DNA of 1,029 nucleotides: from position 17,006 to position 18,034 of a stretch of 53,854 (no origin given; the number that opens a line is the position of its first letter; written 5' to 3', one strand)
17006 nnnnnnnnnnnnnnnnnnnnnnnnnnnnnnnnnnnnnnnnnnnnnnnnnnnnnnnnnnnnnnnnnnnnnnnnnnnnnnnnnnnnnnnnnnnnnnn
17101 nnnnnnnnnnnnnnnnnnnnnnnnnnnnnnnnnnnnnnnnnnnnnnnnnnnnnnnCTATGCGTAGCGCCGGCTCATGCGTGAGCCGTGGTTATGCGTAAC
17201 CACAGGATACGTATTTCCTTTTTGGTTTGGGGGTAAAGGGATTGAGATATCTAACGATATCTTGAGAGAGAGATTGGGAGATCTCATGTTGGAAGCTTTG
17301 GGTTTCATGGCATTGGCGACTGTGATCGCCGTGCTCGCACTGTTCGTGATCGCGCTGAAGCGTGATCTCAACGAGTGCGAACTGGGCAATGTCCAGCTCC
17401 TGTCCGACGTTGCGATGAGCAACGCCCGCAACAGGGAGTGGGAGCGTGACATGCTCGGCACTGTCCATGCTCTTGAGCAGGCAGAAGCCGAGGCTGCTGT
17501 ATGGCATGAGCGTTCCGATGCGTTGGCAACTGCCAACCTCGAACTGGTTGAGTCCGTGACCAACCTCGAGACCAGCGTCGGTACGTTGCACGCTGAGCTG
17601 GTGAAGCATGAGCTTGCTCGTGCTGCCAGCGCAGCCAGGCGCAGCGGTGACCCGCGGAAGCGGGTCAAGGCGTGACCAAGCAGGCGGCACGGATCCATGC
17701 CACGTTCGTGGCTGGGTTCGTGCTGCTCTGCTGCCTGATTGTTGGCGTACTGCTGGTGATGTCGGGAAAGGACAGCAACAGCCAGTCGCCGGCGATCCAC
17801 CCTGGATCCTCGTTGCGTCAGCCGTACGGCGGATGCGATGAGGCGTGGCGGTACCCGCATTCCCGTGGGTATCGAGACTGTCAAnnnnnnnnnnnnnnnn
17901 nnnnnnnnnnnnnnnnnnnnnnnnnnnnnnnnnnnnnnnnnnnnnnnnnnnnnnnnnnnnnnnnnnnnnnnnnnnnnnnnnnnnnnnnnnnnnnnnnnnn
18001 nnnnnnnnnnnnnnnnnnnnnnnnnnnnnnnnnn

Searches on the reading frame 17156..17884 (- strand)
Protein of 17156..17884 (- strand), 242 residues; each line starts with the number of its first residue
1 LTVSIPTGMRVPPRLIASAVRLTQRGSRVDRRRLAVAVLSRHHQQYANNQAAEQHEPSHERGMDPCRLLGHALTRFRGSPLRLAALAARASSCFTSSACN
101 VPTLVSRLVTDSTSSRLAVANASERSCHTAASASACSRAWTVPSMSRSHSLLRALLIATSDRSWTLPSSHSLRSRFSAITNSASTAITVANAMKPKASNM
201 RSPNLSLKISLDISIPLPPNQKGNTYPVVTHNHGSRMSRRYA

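Call 106: search_protein_families(library=pfam, proteins=[window:17156-17884:-], max_evalue=0.01)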
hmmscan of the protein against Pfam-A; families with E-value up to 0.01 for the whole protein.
window:17156-17884:- (242 aa): 1 family
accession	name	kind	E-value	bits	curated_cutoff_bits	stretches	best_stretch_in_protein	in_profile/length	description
PF17664.6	HOATZ-like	-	0.0037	17.3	25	0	59-133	9-80/168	Cilia- and flagella-associated protein HOATZ-like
